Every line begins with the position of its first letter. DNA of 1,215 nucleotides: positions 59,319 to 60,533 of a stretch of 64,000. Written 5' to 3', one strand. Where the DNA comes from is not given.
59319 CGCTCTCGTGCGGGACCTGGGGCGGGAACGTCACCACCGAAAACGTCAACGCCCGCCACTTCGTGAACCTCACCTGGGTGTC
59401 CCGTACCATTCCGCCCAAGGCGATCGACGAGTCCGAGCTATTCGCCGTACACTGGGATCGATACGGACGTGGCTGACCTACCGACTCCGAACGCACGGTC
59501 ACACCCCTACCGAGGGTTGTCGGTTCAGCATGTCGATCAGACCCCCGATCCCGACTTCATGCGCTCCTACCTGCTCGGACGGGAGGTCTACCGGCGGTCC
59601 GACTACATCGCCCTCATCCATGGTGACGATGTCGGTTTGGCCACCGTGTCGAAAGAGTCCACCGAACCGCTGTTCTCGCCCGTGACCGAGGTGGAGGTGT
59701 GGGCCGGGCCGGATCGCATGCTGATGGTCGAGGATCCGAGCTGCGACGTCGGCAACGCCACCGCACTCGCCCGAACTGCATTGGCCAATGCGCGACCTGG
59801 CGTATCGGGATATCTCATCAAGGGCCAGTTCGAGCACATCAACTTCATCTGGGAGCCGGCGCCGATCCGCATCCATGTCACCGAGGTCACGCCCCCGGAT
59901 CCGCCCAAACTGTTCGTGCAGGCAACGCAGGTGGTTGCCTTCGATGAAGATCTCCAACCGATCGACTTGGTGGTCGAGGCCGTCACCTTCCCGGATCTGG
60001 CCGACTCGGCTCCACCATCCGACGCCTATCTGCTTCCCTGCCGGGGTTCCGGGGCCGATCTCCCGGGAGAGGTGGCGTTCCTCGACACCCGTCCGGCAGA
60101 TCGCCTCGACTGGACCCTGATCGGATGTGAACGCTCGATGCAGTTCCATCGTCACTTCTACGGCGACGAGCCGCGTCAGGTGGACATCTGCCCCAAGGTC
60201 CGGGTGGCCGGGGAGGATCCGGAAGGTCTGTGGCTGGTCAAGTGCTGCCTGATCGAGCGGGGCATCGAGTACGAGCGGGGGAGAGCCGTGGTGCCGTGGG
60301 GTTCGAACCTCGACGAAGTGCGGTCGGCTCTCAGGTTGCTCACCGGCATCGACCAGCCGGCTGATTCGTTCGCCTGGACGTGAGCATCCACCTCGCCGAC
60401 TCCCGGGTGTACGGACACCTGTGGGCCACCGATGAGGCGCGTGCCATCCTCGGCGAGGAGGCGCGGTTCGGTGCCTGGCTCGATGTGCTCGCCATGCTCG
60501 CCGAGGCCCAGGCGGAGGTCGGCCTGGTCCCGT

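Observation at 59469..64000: xcb-like CoM biosynthesis trio (lyase-PLP-lyase) preceded by an uncharacterised coupled ORF, with comA displaced to the other operon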

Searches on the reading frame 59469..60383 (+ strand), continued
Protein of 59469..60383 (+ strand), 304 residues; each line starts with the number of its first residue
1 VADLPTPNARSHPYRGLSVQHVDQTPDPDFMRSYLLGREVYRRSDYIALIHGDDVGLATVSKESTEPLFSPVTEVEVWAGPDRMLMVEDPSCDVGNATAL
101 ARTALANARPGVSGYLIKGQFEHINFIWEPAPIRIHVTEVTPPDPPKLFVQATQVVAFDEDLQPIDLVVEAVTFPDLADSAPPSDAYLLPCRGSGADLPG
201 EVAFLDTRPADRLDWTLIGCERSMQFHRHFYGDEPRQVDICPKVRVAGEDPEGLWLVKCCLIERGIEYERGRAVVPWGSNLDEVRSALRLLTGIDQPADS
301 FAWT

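Call 24: find_related_loci(query=A1, collection=genome_contigs, flank=10000)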
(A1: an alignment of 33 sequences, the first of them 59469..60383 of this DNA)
Query A1 (304 aa) in genome_contigs; peptide patterns used: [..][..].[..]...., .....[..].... (x = any residue, [..] = any of these).
213 stretches matched a pattern; 199 encode a relative of the query (tblastn E <= 1e-3); the best 80 are kept; 80 distinct loci.
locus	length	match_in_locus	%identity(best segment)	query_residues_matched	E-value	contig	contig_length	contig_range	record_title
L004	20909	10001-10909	73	1-304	1e-147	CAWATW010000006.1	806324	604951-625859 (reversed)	MAG: uncultured bacterium isolate MFD09779.bin.1.206 genome assembly, contig: contig_5184, whole genome shotgun sequence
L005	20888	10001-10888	69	2-298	1e-144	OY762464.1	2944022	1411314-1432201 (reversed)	MAG: Acidimicrobiia bacterium isolate 46c1db0d-967a-4333-83ea-8eb352737e21 genome assembly, chromosome: 1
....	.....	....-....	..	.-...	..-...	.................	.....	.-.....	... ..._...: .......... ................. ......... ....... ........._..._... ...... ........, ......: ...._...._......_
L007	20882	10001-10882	68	1-295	9e-143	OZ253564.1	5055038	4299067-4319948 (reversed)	MAG: Candidatus Spongiisociaceae bacterium isolate 3199cb9c-bc02-48ac-8040-05c45f89f65c genome assembly, chromosome: 1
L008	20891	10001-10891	68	1-298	1e-139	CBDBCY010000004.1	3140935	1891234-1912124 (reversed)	MAG: Acidimicrobiia bacterium isolate 5869b7e0-be7e-4f88-8776-9a9c90231507 genome assembly, contig: contig_4, whole geno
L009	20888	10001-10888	68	1-297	6e-139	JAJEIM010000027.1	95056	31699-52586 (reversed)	MAG: Acidimicrobiia bacterium isolate p16x65bins.30 k141_531603, whole genome shotgun sequence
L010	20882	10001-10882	68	1-295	1e-137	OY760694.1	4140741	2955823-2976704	MAG: Acidimicrobiia bacterium isolate 9e233251-ef21-4ac4-b557-2094fc44eb4a genome assembly, chromosome: 1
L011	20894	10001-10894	68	2-300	1e-136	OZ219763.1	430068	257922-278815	MAG: Acidimicrobiia bacterium isolate 0395d7e3-236e-4384-95e3-6864e4764bd2 genome assembly, chromosome: 7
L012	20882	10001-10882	68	1-295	1e-136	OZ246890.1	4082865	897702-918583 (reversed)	MAG: Acidimicrobiia bacterium isolate cb841b48-16cd-465e-8cff-7e5597cbbcdd genome assembly, chromosome: 1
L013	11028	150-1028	67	2-295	3e-136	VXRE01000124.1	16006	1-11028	MAG: Acidimicrobiia bacterium isolate SB0664_bin_25 NODE_1932_length_16006_cov_11.187888, whole genome shotgun sequence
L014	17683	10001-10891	66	1-298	5e-136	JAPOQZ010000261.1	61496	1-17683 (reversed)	MAG: bacterium isolate APA_bin_98 c_000000227851, whole genome shotgun sequence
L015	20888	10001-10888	66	1-297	4e-136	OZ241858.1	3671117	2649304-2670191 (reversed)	MAG: Candidatus Spongiisocius sp. isolate 36f18321-4a0d-4371-a96b-0c675878e5b3 genome assembly, chromosome: 1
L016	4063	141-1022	67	1-295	3e-138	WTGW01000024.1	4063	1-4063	MAG: Acidimicrobiia bacterium isolate CO36404bin_8 NODE_6608_length_4063_cov_38.706088, whole genome shotgun sequence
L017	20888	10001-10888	67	1-297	6e-134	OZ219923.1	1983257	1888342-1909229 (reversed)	MAG: Acidimicrobiia bacterium isolate 542d8752-d573-496e-aaa5-f876508f7d52 genome assembly, chromosome: 2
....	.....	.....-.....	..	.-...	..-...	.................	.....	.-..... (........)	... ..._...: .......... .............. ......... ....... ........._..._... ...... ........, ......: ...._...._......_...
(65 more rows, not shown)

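Call 27: search_protein_representatives(protein=window:59469-60383:+)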
Query: 304 residues. Proteins with E-value up to 0.001 (for the whole library): 437; up to 1e-10: 285; up to 1e-30: 66. The best 150 are listed.
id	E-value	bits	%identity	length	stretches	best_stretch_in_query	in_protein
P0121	9.0e-105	366.8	58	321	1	2-297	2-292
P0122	4.9e-77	275.7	47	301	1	4-292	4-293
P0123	3.5e-74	266.3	49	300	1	8-291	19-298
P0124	1.2e-69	251.4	46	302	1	10-297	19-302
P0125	2.5e-67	243.8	54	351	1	24-244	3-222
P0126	8.9e-67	242.0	47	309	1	12-296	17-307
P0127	2.4e-64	234.0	47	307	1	13-298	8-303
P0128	5.6e-64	232.8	45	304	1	13-295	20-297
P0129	2.5e-59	217.5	42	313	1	8-292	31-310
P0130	3.3e-59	217.1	55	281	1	2-213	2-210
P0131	2.6e-58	214.2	52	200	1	4-196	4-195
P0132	1.1e-57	212.1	53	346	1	31-248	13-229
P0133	4.1e-55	203.7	48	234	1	68-293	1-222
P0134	1.9e-54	201.5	45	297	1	12-293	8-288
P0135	2.8e-53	197.6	41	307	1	12-293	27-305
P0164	4.0e-38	147.8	30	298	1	11-291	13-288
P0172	1.6e-35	139.3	30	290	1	21-294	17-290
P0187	1.4e-30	123.1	29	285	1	16-291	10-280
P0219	3.9e-27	111.7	30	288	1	16-293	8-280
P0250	2.6e-23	99.2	27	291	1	33-292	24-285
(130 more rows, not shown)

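Call 29: predict_structure(alignment_id=A1)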
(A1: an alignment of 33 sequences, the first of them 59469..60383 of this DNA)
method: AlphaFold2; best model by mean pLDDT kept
length: 304 residues; sequences in the alignment: 33
mean_pLDDT: 92.1   pTM: 0.88
mean pLDDT of the five models: 92.1, 91.4, 91.4, 91.0, 90.3
residues with pLDDT >= 90: 235; 70-90: 57; 50-70: 6; < 50: 6
segments of 3 or more residues with pLDDT < 50: 300-304
pLDDT, mean of each block of 10 residues (from residue 1): 82 90 98 98 96 97 95 97 98 97 98 98 97 95 84 97 96 88 92 80 92 92 94 94 86 91 90 93 97 82 40
secondary structure, 60 per line:
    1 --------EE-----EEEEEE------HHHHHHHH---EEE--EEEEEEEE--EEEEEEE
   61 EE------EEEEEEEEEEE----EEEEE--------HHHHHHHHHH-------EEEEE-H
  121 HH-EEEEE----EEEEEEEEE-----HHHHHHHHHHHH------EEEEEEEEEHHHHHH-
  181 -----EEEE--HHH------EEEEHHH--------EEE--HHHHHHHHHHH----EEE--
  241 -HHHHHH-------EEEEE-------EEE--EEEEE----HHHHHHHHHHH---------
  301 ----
elements in order: E16-21 H28-35 E39-41 E44-51 E54-62 E69-79 E84-88 H97-106 E114-118 E124-128 E133-141 H147-158 E165-173 H174-179 E186-189 E201-204 E216-218 H221-231 E236-238 H242-247 E255-259 E267-269 E272-276 H281-291

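Call 32: search_solved_structures(query=A2, max_evalue=1)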
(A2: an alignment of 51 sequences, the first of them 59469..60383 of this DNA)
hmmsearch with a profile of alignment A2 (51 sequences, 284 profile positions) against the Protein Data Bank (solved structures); distinct sequences matched with E-value up to 1: 2.
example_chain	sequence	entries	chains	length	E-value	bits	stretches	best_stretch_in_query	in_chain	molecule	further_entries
3hm5_A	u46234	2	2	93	0.52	12.5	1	61-117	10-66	DNA methyltransferase 1-associated protein 1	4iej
5lc5_c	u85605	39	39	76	0.64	12.2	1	174-224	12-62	NADH dehydrogenase [ubiquinone] 1 subunit C1, mitochondrial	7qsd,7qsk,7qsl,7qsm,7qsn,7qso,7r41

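Call 33: fold_search(model_id=the predicted structure, library=pdb)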
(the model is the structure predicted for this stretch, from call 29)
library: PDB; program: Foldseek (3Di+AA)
matches with E <= 10: 411; with E <= 0.001: 0
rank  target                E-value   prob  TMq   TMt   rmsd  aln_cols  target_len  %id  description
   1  5o95_B                1.3e-03  0.38  0.14  0.16  18.0       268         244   12  Structure of the putative methyltransferase Lpg2936 from Legionella pneumophila (released 2017-11-08)
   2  5o96_D                1.9e-03  0.33  0.15  0.17  17.3       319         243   11  Structure of the putative methyltransferase Lpg2936 from Legionella pneumophila in complex with the bound cofactor SAM (released 2017-11-08)
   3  4j3c_B                2.2e-03  0.25  0.14  0.16  17.5       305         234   12  Crystal structure of 16S ribosomal RNA methyltransferase RsmE (released 2013-02-20)
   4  5vm8_A                2.4e-03  0.23  0.12  0.15  17.7       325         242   12  Crystal structure of a Ribosomal RNA small subunit methyltransferase E from Neisseria gonorrhoeae bound to S-adenosyl  (released 2017-05-10)
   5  4e8b                  2.5e-03  0.23  0.13  0.14  18.3       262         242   11  Crystal structure of 16S rRNA Methyltransferase RsmE from E.coli (released 2012-09-12)
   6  1v6z_A                3.0e-03  0.28  0.14  0.17  17.0       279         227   12  Crystal structure of TT1573 from Thermus thermophilus (released 2004-12-14)
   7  4j3c_A                3.2e-03  0.33  0.16  0.18  17.2       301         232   12  Crystal structure of 16S ribosomal RNA methyltransferase RsmE (released 2013-02-20)
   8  2egv_A                3.6e-03  0.30  0.16  0.19  17.4       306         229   10  Crystal structure of rRNA methyltransferase with SAM ligand (released 2007-09-04)
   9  1v6z_B                3.8e-03  0.28  0.14  0.18  17.4       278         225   12  Crystal structure of TT1573 from Thermus thermophilus (released 2004-12-14)
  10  5o95_D                4.0e-03  0.30  0.15  0.18  17.9       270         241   12  Structure of the putative methyltransferase Lpg2936 from Legionella pneumophila (released 2017-11-08)
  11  5o95_A                4.0e-03  0.28  0.16  0.18  17.3       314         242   11  Structure of the putative methyltransferase Lpg2936 from Legionella pneumophila (released 2017-11-08)
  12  3kw2_B                4.0e-03  0.16  0.11  0.13  18.3       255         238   13  Crystal structure of probable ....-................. from Porphyromonas gingivalis (released 2010-01-19)
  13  5vm8_B                5.0e-03  0.21  0.13  0.15  18.4       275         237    9  Crystal structure of a Ribosomal RNA small subunit methyltransferase E from Neisseria gonorrhoeae bound to S-adenosyl  (released 2017-05-10)
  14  3kw2_A                6.0e-03  0.18  0.14  0.16  17.3       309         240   14  Crystal structure of probable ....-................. from Porphyromonas gingivalis (released 2010-01-19)
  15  2z0y_A                8.4e-03  0.25  0.15  0.19  17.2       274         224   13  Crystal structure of TTHA0657-SAM complex (released 2007-11-13)
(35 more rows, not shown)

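Call 37: find_encoding_contigs(protein=P0187, flank=8000, max_places=3)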
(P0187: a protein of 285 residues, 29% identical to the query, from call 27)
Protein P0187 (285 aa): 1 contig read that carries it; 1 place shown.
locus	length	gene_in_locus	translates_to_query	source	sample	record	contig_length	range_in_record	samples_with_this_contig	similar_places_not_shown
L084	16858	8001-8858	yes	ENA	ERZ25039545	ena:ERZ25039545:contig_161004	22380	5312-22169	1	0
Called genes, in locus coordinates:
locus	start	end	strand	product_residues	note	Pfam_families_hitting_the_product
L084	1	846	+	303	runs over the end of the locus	-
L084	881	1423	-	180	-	PF01406:tRNA-synt_1e, PF00133:tRNA-synt_1 (weak), PF09334:tRNA-synt_1g (weak)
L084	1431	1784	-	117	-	PF01406:tRNA-synt_1e, PF09334:tRNA-synt_1g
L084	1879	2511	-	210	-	PF00132:Hexapep, PF14602:Hexapep_2 (weak)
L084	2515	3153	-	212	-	PF00291:PALP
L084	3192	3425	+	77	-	-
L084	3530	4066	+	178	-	PF00881:Nitroreductase, PF14512:TM1586_NiRdase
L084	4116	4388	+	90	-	-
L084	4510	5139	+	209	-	PF13484:Fer4_16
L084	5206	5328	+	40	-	-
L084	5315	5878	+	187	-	-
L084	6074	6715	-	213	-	PF01545:Cation_efflux, PF16916:ZT_dimer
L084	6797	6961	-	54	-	-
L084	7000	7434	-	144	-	-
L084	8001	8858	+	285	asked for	PF24830:DUF7714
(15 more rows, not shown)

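Call 38: find_encoding_contigs(protein=P0164, flank=8000, max_places=3)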
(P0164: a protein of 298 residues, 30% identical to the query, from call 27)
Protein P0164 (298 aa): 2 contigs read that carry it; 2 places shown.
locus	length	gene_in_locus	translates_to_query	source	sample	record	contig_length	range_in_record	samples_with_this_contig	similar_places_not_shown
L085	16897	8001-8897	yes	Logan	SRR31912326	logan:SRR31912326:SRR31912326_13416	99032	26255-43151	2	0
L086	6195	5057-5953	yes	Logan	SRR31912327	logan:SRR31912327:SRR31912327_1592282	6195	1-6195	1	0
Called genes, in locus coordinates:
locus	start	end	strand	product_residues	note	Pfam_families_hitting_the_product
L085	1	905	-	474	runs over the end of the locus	PF07238:PilZ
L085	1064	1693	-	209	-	PF02441:Flavoprotein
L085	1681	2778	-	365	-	PF02812:ELFV_dehydrog_N, PF00208:ELFV_dehydrog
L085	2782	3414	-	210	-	PF01596:Methyltransf_3, PF13578:Methyltransf_24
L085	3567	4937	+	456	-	PF00206:Lyase_1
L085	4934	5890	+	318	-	PF00291:PALP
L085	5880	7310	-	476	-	PF11794:HpaB_N, PF03241:HpaB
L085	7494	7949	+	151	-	-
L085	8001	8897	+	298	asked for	PF24830:DUF7714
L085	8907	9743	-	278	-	PF02679:ComA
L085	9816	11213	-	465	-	PF00206:Lyase_1, PF10397:ADSL_C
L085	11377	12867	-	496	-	PF07992:Pyr_redox_2 (faint), PF01946:Thi4 (weak), PF01266:DAO, PF01593:Amino_oxidase, PF03486:HI0933_like (faint), PF13450:NAD_binding_8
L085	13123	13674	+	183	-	PF00440:TetR_N, PF17918:TetR_C_15 (weak)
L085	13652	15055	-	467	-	PF01266:DAO (weak), PF01494:FAD_binding_3, PF13450:NAD_binding_8 (weak)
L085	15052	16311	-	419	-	PF00266:Aminotran_5, PF22580:KYNU_C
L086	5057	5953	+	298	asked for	PF24830:DUF7714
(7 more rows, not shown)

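Call 39: find_encoding_contigs(protein=P0172, flank=8000, max_places=3)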
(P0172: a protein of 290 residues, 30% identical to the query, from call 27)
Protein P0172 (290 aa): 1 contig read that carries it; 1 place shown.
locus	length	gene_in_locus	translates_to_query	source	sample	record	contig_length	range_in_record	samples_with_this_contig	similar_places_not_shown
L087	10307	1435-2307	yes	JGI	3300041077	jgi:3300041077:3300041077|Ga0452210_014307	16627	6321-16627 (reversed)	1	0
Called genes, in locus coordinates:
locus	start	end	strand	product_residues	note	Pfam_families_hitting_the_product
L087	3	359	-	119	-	?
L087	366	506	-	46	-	-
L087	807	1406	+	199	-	PF13404:HTH_AsnC-type, PF13412:HTH_24, PF01037:AsnC_trans_reg, PF08394:Arc_trans_TRASH (weak), PF24273:TRASH_HVO_1752_C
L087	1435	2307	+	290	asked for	PF24830:DUF7714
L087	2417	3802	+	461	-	PF00291:PALP, PF00571:CBS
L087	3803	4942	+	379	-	PF00155:Aminotran_1_2, PF01053:Cys_Met_Meta_PP, PF06838:Met_gamma_lyase (weak)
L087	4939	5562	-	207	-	PF09858:DUF2085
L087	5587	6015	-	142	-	-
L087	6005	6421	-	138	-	-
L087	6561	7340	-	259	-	PF13386:DsbD_2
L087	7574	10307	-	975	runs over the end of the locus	PF01564:Spermine_synth (weak)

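Call 40: find_encoding_contigs(protein=P0219, flank=8000, max_places=3)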
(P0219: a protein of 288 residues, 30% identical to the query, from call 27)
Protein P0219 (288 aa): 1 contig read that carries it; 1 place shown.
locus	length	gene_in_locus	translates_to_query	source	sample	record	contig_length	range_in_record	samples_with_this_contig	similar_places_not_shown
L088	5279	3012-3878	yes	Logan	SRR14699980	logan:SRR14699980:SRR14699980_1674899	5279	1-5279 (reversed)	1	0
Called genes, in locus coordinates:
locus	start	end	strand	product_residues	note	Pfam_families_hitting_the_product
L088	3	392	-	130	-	?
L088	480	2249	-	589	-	PF00578:AhpC-TSA (weak), PF08534:Redoxin (faint), PF13098:Thioredoxin_2 (faint), PF13905:Thioredoxin_8 (faint), PF00578:AhpC-TSA, PF02630:SCO1-SenC (weak)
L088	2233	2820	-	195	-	-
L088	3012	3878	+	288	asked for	PF24830:DUF7714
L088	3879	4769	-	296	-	PF02540:NAD_synthase, PF00733:Asn_synthase (weak), PF03054:tRNA_Me_trans (faint)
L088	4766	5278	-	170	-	?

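Call 41: find_encoding_contigs(protein=P0250, flank=8000, max_places=3)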
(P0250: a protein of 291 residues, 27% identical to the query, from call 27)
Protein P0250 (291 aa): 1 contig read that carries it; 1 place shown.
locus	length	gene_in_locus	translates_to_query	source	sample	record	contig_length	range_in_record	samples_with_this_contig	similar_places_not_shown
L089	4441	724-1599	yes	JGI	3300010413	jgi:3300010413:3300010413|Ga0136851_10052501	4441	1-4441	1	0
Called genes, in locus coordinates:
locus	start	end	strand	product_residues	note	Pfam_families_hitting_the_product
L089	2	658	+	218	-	?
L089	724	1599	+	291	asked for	PF24830:DUF7714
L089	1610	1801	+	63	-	-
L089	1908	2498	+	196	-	PF09858:DUF2085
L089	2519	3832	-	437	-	-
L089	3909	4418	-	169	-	PF22544:HYDIN_VesB_CFA65-like_Ig (weak), PF07610:DUF1573 (weak)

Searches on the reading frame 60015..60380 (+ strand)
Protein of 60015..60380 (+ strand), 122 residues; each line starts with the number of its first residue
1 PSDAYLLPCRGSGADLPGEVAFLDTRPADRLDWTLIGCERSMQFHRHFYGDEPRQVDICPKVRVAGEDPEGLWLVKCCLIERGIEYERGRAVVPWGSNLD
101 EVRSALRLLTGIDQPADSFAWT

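Call 57: predict_structure(alignment_id=A3)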
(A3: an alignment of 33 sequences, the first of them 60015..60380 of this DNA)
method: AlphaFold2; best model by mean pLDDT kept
length: 122 residues; sequences in the alignment: 33
mean_pLDDT: 84.7   pTM: 0.66
mean pLDDT of the five models: 84.7, 84.5, 83.8, 81.7, 76.2
residues with pLDDT >= 90: 50; 70-90: 62; 50-70: 5; < 50: 5
segments of 3 or more residues with pLDDT < 50: 118-122
pLDDT, mean of each block of 10 residues (from residue 1): 84 83 90 88 92 88 80 87 89 89 93 63 38
secondary structure, 60 per line:
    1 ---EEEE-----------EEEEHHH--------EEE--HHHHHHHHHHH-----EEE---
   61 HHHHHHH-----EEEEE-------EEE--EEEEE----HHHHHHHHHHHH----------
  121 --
elements in order: E4-7 E19-22 E34-36 H39-49 E55-57 H61-67 E73-77 E85-87 E90-94 H99-110

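Call 59: fold_search(model_id=the predicted structure, library=pdb)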
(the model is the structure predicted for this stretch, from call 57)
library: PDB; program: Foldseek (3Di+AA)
matches with E <= 10: 177; with E <= 0.001: 0
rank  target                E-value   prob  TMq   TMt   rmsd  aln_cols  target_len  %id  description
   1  2uyq                  1.3e-01  0.12  0.21  0.12   7.5        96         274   22  Crystal structure of ML2640c from Mycobacterium leprae in complex with S-adenosylmethionine (released 2007-08-07)
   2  1rjd_A                4.5e-01  0.02  0.14  0.08  11.2       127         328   13  Structure of PPM1, a leucine carboxy methyltransferase involved in the regulation of protein phosphatase 2A activity (released 2003-12-02)
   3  3ewn                  5.1e-01  0.07  0.18  0.11  13.2       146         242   12  Crystal structure of a THiJ/PfpI family protein from Pseudomonas syringae (released 2008-11-11)
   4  2ckd_A                8.5e-01  0.05  0.19  0.11   6.9        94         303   22  Crystal structure of ML2640 from Mycobacterium leprae (released 2007-05-29)
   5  4ge3_A                8.5e-01  0.04  0.18  0.14  14.3       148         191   11  Schizosaccharomyces pombe DJ-1 T114V mutant (released 2012-08-15)
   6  3iei_A                9.7e-01  0.06  0.20  0.10  11.1       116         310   13  Crystal structure of human leucine carboxylmethyltransferase-1 in complex with S-adenosyl homocysteine (released 2010-08-11)
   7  6q3t_A                1.0e+00  0.09  0.27  0.21  13.0       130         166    8  Structure of Protease1 from Pyrococcus horikoshii at room temperature in ChipX microfluidic device (released 2019-05-01)
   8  8hye_C                1.1e+00  0.05  0.23  0.09  13.1       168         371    8  Structure of amino acid dehydrogenase-2752 with ligand (released 2023-04-05)
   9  9sa7_B                1.2e+00  0.06  0.26  0.13   9.9       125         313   14  Crystal structure of Methanocaldococcus jannaschii Malate dehydrogenase C7 mutant (released 2025-11-26)
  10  3o7w                  1.3e+00  0.03  0.18  0.10  12.4       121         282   10  The Crystal Structure of Human Leucine Carboxyl Methyltransferase 1 (released 2010-09-08)
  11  4rfl_C                1.3e+00  0.16  0.27  0.12   3.5        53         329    9  Crystal structure of G1PDH with NADPH from Methanocaldococcus jannaschii (released 2015-07-22)
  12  3l18_B                1.3e+00  0.08  0.26  0.20  12.5       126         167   11  Ton1285, an Intracellular Protease from Thermococcus onnurineus NA1 (released 2010-12-15)
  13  6ni5_A                1.3e+00  0.07  0.25  0.16  12.0       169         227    9  Pseudomonas fluorescens isocyanide hydratase at 274 K G150A mutant (released 2019-11-20)
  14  4rgq_C                1.4e+00  0.18  0.27  0.12   3.4        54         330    9  Crystal structure of the Methanocaldococcus jannaschii G1PDH with NADPH and DHAP (released 2015-07-22)
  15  1hye                  1.5e+00  0.06  0.26  0.14  10.2       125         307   14  CRYSTAL STRUCTURE OF THE MJ0490 GENE PRODUCT, THE FAMILY OF LACTATE/MALATE DEHYDROGENASE, DIMERIC STRUCTURE (released 2001-04-18)
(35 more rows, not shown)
